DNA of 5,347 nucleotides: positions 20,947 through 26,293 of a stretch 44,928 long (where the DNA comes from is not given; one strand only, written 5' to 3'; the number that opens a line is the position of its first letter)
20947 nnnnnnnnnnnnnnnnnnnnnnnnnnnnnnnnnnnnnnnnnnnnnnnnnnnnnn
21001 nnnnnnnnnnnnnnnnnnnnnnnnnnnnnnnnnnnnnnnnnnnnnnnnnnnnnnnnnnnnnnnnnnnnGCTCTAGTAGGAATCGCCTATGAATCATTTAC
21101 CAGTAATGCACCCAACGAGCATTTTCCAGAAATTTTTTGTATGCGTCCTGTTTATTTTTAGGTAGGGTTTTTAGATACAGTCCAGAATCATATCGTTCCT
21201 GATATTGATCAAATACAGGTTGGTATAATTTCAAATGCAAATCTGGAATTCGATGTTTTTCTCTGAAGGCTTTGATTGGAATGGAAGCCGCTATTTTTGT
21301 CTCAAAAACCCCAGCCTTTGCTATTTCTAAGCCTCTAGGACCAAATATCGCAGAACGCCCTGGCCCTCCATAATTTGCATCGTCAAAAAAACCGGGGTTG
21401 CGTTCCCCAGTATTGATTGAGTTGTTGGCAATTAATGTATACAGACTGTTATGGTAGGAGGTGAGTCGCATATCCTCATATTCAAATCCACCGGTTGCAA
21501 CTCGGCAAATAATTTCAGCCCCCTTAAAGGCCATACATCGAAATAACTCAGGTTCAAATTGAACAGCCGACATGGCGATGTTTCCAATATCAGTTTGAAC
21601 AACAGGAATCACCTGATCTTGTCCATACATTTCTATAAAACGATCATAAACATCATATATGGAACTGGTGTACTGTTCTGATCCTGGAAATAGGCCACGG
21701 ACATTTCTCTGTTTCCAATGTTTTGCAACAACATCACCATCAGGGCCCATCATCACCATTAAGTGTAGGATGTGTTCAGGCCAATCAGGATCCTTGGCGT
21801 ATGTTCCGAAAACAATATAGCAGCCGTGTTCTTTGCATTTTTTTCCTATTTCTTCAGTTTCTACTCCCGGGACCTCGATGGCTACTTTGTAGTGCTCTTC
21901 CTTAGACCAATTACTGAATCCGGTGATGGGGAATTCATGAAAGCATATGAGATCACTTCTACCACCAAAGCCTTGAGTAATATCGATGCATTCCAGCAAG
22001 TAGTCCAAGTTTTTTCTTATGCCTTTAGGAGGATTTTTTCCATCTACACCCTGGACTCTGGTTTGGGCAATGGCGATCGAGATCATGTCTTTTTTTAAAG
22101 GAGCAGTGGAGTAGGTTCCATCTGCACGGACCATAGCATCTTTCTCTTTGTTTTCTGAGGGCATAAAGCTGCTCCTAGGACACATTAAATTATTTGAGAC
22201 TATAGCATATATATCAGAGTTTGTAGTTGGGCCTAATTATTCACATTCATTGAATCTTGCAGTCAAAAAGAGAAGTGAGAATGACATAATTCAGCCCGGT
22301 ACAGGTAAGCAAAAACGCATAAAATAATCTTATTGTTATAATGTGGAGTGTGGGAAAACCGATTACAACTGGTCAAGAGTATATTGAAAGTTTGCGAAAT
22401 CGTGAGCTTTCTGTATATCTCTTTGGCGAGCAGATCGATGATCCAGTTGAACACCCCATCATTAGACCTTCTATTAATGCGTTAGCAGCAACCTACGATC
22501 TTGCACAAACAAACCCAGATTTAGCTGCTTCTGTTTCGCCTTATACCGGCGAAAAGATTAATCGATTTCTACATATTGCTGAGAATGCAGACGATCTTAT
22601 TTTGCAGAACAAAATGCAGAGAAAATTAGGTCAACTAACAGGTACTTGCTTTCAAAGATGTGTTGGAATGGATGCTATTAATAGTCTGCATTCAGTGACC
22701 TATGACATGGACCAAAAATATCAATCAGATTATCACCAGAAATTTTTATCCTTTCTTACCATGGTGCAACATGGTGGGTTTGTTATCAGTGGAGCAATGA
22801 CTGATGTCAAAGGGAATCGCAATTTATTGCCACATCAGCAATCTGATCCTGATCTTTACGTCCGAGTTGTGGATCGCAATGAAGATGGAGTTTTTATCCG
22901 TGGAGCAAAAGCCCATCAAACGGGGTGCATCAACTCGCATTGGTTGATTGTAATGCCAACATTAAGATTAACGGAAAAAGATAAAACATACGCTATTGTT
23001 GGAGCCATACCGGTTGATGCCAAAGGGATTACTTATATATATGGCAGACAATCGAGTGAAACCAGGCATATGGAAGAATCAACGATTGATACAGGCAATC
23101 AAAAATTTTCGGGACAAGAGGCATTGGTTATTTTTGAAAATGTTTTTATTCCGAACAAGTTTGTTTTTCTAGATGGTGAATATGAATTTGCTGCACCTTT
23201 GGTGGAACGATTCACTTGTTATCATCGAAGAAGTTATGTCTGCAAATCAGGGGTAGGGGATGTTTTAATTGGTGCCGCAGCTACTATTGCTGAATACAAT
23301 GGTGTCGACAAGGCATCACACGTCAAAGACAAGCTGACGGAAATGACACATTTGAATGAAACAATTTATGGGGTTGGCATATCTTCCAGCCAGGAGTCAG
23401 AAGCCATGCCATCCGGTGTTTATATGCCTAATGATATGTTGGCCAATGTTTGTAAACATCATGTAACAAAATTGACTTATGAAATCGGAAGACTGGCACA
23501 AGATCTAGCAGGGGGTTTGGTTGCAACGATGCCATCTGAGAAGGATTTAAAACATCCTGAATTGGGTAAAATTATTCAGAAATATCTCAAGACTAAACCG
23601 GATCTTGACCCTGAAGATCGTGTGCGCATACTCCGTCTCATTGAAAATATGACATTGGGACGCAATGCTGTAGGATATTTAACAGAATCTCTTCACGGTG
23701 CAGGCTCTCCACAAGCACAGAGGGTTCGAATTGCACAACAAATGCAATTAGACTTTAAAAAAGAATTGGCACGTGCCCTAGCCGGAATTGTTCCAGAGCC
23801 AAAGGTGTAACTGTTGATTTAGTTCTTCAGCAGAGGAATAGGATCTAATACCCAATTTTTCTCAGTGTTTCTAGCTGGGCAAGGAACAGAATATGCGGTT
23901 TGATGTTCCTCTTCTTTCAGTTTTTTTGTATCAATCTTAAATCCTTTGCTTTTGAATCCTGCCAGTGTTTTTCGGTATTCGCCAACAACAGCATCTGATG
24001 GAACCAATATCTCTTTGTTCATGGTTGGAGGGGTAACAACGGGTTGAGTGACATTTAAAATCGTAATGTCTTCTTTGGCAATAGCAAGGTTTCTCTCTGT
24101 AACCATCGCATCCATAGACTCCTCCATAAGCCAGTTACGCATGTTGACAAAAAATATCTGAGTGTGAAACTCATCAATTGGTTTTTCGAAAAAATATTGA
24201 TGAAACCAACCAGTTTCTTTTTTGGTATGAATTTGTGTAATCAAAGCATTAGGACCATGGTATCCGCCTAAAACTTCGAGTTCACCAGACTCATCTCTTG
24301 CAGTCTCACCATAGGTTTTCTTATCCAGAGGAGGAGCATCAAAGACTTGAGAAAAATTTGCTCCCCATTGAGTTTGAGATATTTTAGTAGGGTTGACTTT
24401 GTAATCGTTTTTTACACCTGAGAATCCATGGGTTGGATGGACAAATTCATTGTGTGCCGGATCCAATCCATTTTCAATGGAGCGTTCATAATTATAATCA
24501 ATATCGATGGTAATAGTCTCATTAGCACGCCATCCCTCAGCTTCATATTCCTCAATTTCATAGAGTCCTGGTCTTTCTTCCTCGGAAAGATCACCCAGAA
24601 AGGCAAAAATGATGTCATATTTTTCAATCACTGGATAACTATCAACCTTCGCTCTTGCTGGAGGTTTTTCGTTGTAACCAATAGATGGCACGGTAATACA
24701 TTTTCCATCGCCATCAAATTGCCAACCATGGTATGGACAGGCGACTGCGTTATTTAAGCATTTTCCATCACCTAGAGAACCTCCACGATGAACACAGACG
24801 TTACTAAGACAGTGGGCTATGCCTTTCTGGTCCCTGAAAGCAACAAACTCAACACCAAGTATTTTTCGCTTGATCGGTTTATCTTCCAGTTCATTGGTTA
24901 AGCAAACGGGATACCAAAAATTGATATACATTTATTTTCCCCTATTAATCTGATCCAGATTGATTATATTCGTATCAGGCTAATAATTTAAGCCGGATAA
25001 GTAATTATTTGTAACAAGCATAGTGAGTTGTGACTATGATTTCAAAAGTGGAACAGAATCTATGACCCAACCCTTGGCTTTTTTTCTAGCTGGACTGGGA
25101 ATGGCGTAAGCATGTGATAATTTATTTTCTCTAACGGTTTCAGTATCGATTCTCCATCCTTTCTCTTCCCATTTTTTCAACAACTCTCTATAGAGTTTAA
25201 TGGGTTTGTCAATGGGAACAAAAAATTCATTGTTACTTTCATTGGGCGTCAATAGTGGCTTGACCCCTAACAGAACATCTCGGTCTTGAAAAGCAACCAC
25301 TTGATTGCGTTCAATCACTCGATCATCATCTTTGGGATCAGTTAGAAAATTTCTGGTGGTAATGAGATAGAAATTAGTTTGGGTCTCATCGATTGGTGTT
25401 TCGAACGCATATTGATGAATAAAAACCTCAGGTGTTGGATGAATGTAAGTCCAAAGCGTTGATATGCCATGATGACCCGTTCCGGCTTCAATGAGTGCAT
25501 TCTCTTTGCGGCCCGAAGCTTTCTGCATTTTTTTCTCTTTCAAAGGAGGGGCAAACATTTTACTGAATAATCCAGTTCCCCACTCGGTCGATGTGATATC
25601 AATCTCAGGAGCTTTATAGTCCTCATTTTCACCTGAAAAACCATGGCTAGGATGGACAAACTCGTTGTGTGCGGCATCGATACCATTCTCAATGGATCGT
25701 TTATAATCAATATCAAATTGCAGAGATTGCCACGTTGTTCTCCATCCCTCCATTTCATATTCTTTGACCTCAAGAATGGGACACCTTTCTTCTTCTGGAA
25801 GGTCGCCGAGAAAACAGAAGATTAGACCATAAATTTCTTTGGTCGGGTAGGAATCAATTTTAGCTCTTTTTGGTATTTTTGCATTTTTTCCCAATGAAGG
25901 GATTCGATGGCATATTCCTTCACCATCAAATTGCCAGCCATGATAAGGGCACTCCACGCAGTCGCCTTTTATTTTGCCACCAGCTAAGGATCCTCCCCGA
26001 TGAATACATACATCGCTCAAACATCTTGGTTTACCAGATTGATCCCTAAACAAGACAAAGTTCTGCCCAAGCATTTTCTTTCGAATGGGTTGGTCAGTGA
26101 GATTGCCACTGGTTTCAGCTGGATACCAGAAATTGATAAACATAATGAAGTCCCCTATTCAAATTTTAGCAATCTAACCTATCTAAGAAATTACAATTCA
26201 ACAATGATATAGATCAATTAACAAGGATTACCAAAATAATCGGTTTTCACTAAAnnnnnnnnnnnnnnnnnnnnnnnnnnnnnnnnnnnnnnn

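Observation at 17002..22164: Tight six-gene operon mixing degenerate hydrolases, an MFS pump, two cytochromes and DUF1838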

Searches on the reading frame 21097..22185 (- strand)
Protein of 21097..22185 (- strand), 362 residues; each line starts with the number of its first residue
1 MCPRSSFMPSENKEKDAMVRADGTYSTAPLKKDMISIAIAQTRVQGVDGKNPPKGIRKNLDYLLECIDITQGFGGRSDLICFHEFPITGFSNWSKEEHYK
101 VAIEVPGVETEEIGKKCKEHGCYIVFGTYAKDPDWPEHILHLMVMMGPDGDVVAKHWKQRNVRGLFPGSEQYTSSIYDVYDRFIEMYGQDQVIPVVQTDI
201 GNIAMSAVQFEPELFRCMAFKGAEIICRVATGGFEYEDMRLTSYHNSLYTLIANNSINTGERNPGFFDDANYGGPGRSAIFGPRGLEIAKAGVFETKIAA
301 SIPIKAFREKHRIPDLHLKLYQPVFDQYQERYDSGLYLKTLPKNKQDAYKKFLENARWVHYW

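Call 3: search_protein_families(library=pfam, proteins=[window:21097-22185:-], max_evalue=0.1)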
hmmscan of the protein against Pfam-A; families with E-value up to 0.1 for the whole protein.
window:21097-22185:- (362 aa): 1 family
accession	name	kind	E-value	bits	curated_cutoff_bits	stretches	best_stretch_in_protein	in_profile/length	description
PF00795.27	CN_hydrolase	-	4.8e-15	56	23.2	1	58-299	16-243/256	Carbon-nitrogen hydrolase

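Call 4: search_protein_families(library=ncbifam, proteins=[window:21097-22185:-], max_evalue=0.1)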
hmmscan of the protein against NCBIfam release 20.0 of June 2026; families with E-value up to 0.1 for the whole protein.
window:21097-22185:- (362 aa): 4 families
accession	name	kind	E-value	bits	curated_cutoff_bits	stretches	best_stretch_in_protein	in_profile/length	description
NF009802.0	PRK13286.1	equivalog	8.9e-13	47.9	427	1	32-356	10-312/345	aliphatic amidase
NF009803.0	PRK13287.1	equivalog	6.7e-09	34.9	406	1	33-156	12-130/333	formamidase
NF040852.1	nitrile_Arch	equivalog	4.4e-07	29.3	500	1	77-255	34-197/262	nitrilase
TIGR03381.1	agmatine_aguB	equivalog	0.05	12.9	410.25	1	90-244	47-188/279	N-carbamoylputrescine amidase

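Call 15: search_solved_structures(query=window:21097-22164:-, max_evalue=0.001, show_alignments=2)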
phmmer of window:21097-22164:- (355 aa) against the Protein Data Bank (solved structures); distinct sequences matched with E-value up to 0.001: 15.
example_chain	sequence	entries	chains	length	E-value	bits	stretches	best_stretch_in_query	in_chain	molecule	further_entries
2e2k_A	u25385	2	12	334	3.4e-11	46.1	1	44-252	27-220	Formamidase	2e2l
2dyu_A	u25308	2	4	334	5.8e-11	45.3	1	44-252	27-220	Formamidase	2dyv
5g3o_A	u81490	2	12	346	9e-09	38.1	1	49-151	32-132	FORMAMIDASE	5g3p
2plq_A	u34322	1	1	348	1.5e-08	37.4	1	59-305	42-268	Aliphatic amidase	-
4gyl_A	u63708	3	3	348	2.4e-08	36.7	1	59-166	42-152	Aliphatic amidase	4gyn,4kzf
4lf0_A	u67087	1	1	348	2.5e-08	36.7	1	59-305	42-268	Aliphatic amidase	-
2uxy_A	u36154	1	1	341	2.8e-08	36.5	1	60-292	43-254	ALIPHATIC AMIDASE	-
2w1v_A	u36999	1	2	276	2.5e-06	30.1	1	95-311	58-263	NITRILASE HOMOLOG 2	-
7ovg_A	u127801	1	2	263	5.1e-06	29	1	70-248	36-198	CN hydrolase domain-containing protein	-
6ypa_A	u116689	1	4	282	6.3e-06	28.7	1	70-248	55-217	CN hydrolase domain-containing protein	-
1j31_A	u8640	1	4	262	7.4e-06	28.5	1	70-248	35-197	Hypothetical protein PH0642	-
3ivz_A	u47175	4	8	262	1.5e-05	27.5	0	70-145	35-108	Nitrilase | Beta ureidopropionase (Beta-alanine synthase)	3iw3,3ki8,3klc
9odt_B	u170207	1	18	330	9.9e-05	24.8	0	89-255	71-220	Cyanide dihydratase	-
8p4i_B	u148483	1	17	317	0.00031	23.2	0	89-225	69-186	Cyanide dihydratase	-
8c5i_A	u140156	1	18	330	0.00065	22.1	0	89-225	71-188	Cyanide dihydratase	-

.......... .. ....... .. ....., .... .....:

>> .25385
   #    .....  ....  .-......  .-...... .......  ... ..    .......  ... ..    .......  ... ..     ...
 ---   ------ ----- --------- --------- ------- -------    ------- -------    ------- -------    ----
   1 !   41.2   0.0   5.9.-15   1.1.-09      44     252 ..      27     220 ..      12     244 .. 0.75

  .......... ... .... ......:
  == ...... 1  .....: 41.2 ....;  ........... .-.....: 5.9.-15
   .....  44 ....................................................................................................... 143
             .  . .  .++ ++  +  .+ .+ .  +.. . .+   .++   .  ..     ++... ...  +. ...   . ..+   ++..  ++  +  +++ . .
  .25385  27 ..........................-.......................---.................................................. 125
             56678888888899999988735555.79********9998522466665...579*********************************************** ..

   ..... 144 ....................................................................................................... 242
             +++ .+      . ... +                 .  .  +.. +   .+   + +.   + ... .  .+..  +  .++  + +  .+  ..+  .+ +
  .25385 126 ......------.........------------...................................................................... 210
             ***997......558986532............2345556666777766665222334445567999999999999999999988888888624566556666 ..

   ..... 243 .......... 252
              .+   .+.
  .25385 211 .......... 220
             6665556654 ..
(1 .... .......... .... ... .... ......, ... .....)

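Call 73: find_homologous_proteins(query=window:21097-22164:-, max_evalue=1e-10)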
Query window:21097-22164:- (355 aa): 540 proteins with E <= 1e-10 among 1285 candidates; the best 120 are listed.
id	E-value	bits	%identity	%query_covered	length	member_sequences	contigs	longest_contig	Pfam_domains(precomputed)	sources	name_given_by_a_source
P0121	4.2e-229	778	92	100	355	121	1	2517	PF00795.28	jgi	jgi:predicted amidohydrolase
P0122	4.2e-211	719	83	100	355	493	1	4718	PF00795.28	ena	-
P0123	2.6e-185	634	74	97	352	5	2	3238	PF00795.28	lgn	-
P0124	6.1e-184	629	73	99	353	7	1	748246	PF00795.28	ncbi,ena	-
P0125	3.7e-183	627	72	98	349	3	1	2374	PF00795.28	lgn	-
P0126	5.2e-183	626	73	99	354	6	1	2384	PF00795.28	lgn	-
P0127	5.8e-183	626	74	97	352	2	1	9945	PF00795.28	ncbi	-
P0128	9.2e-183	625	73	99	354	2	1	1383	PF00795.28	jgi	jgi:predicted amidohydrolase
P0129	3.4e-182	624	72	99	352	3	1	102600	PF00795.28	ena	-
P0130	4.5e-182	623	73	97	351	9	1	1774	PF00795.28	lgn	-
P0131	4.1e-181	620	73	97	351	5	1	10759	PF00795.28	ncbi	-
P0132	1.5e-180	618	72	100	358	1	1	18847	PF00795.28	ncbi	-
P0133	4.5e-180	617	73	97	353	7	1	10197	PF00795.28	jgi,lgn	jgi:predicted amidohydrolase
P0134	7.2e-180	616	74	97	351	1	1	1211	PF00795.28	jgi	jgi:predicted amidohydrolase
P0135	5.5e-179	613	72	97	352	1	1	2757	PF00795.28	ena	-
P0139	2.3e-178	611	71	99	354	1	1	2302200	PF00795.28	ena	-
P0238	2.2e-166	572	69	99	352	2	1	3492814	PF00795.28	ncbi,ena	-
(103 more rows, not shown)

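Call 74: find_encoding_contigs(protein=P0124, flank=8000, max_places=1)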
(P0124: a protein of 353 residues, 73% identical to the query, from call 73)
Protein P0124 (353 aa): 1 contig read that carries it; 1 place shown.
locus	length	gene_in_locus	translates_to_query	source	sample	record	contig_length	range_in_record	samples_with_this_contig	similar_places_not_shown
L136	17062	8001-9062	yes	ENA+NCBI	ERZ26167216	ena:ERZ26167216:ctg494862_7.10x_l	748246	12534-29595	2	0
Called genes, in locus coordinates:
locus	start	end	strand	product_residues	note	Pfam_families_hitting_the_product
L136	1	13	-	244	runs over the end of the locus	PF03781:FGE-sulfatase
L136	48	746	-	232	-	PF11010:DUF2848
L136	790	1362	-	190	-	PF02441:Flavoprotein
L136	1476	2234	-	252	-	PF00106:adh_short, PF08659:KR, PF01370:Epimerase, PF13561:adh_short_C2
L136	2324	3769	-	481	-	PF00171:Aldedh, PF05893:LuxC (weak)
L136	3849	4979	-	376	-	PF01209:Ubie_methyltran, PF05175:MTS, PF13489:Methyltransf_23, PF02353:CMAS (weak), PF08241:Methyltransf_11, PF08242:Methyltransf_12, PF13649:Methyltransf_25, PF13847:Methyltransf_31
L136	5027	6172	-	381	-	PF00355:Rieske, PF19112:VanA_C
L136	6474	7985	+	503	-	PF00496:SBP_bac_5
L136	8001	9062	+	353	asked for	PF00795:CN_hydrolase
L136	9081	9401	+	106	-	PF00190:Cupin_1 (weak), PF07883:Cupin_2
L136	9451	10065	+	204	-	PF06228:ChuX_HutX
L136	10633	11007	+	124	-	PF01527:HTH_Tnp_1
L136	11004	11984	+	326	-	PF01527:HTH_Tnp_1 (faint), PF13384:HTH_23, PF13518:HTH_28, PF13551:HTH_29 (weak), PF13565:HTH_32, PF00665:rve, PF13683:rve_3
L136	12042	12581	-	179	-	-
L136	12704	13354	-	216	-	-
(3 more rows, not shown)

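Call 75: find_encoding_contigs(protein=P0139, flank=8000, max_places=1)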
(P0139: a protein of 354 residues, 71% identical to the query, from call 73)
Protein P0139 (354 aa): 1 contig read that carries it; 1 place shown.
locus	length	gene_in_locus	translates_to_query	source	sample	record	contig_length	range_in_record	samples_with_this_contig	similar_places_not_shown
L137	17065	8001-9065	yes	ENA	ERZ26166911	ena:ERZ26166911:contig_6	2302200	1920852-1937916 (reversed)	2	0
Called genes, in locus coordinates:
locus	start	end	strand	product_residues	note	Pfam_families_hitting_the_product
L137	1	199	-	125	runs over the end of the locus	PF00034:Cytochrom_C (weak), PF13442:Cytochrome_CBB3 (weak)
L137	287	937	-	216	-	-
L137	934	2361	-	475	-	-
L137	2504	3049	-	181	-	-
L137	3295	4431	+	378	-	PF00355:Rieske, PF19112:VanA_C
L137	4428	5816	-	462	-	PF05977:MFS_3, PF07690:MFS_1, PF12832:MFS_1_like (weak), PF07690:MFS_1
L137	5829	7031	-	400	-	PF00155:Aminotran_1_2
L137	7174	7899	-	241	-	PF08241:Methyltransf_11 (faint), PF01135:PCMT, PF13847:Methyltransf_31 (weak), PF13649:Methyltransf_25 (weak)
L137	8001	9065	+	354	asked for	PF00795:CN_hydrolase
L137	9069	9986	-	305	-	PF00753:Lactamase_B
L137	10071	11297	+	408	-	PF04187:Cofac_haem_bdg, PF13180:PDZ_2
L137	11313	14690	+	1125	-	PF01433:Peptidase_M1, PF04389:Peptidase_M28, PF01546:Peptidase_M20 (weak), PF00595:PDZ (faint), PF13180:PDZ_2, PF17820:PDZ_6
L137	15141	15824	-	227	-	PF02371:Transposase_20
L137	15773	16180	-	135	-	PF01548:DEDD_Tnp_IS110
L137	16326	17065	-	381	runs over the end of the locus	PF00989:PAS, PF08448:PAS_4, PF07730:HisKA_3, PF02518:HATPase_c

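Call 76: find_encoding_contigs(protein=P0238, flank=8000, max_places=1)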
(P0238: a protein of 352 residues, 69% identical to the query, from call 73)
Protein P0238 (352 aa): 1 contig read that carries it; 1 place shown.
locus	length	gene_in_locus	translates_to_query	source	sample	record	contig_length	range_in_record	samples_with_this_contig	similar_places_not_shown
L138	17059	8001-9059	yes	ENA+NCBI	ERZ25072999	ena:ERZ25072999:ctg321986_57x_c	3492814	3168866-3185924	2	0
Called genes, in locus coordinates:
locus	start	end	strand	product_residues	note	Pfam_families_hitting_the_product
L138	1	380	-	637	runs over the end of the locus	PF02776:TPP_enzyme_N, PF00205:TPP_enzyme_M, PF02775:TPP_enzyme_C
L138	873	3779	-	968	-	PF07715:Plug, PF00593:TonB_dep_Rec_b-barrel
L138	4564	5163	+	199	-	PF00440:TetR_N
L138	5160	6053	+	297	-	-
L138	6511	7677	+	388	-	PF00355:Rieske, PF19112:VanA_C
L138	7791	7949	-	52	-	-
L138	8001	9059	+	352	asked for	PF00795:CN_hydrolase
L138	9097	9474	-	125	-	-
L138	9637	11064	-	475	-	PF00171:Aldedh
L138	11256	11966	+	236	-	PF09335:VTT_dom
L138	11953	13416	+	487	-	PF00890:FAD_binding_2 (faint), PF01134:GIDA (faint), PF01262:AlaDh_PNT_C (faint), PF01266:DAO (weak), PF07992:Pyr_redox_2, PF13738:Pyr_redox_3, PF00070:Pyr_redox, PF02852:Pyr_redox_dim, +4 more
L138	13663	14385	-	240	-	-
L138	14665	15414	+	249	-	PF00005:ABC_tran, PF02463:SMC_N (faint), PF13304:AAA_21 (faint)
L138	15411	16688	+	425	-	PF25917:BSH_RND, PF25973:BSH_CzcB (weak), PF25954:Beta-barrel_RND_2, PF25990:Beta-barrel_YknX, PF26002:Beta-barrel_AprE (weak)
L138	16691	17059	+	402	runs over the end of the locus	PF12704:MacB_PCD, PF02687:FtsX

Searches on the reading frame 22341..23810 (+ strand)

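Call 7: search_protein_families(library=pfam, proteins=[window:22341-23810:+], max_evalue=0.001)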
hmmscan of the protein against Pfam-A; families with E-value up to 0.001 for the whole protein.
window:22341-23810:+ (489 aa): 2 families
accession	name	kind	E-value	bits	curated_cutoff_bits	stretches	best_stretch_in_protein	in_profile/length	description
PF11794.13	HpaB_N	-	6.6e-89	298.5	35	1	10-277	1-270/270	4-hydroxyphenylacetate 3-hydroxylase N terminal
PF03241.18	HpaB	-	1.8e-70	236.7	25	1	286-482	3-202/202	4-hydroxyphenylacetate 3-hydroxylase C terminal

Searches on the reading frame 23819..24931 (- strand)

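Call 8: search_protein_families(library=pfam, proteins=[window:23819-24931:-], max_evalue=0.001)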
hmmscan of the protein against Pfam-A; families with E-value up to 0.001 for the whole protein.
window:23819-24931:- (370 aa): 3 families
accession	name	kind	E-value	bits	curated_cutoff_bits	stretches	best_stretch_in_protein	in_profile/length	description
PF00355.32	Rieske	-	1.1e-22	80.1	20.3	1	6-85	2-82/88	Rieske [2Fe-2S] domain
PF19112.6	VanA_C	-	2.6e-14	54.2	23.5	1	145-324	2-188/193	Vanillate O-demethylase oxygenase C-terminal domain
PF19298.5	KshA_C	-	2.2e-06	28.3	23.3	1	125-266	18-146/207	3-Ketosteroid 9alpha-hydroxylase C-terminal domain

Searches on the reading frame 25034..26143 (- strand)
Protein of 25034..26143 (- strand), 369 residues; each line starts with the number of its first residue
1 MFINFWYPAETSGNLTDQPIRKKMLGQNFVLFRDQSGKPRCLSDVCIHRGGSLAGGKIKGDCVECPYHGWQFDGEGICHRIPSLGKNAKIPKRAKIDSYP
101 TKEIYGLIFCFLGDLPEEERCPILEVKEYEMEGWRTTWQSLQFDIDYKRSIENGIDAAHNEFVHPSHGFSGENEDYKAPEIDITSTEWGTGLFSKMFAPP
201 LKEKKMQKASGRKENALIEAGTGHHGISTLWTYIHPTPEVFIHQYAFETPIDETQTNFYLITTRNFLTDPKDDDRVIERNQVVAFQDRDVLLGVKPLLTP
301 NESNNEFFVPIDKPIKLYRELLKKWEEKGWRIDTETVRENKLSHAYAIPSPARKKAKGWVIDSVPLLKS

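Call 8: search_protein_families(library=pfam, proteins=[window:25034-26143:-], max_evalue=0.001)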
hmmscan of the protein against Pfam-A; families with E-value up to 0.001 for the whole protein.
window:25034-26143:- (369 aa): 3 families
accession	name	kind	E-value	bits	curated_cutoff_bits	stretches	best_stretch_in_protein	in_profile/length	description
PF00355.32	Rieske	-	2.3e-22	79.1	20.3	1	6-88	2-85/88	Rieske [2Fe-2S] domain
PF19112.6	VanA_C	-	2.2e-12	47.9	23.5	1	145-327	3-192/193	Vanillate O-demethylase oxygenase C-terminal domain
PF19298.5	KshA_C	-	0.00048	20.7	23.3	1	121-259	14-140/207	3-Ketosteroid 9alpha-hydroxylase C-terminal domain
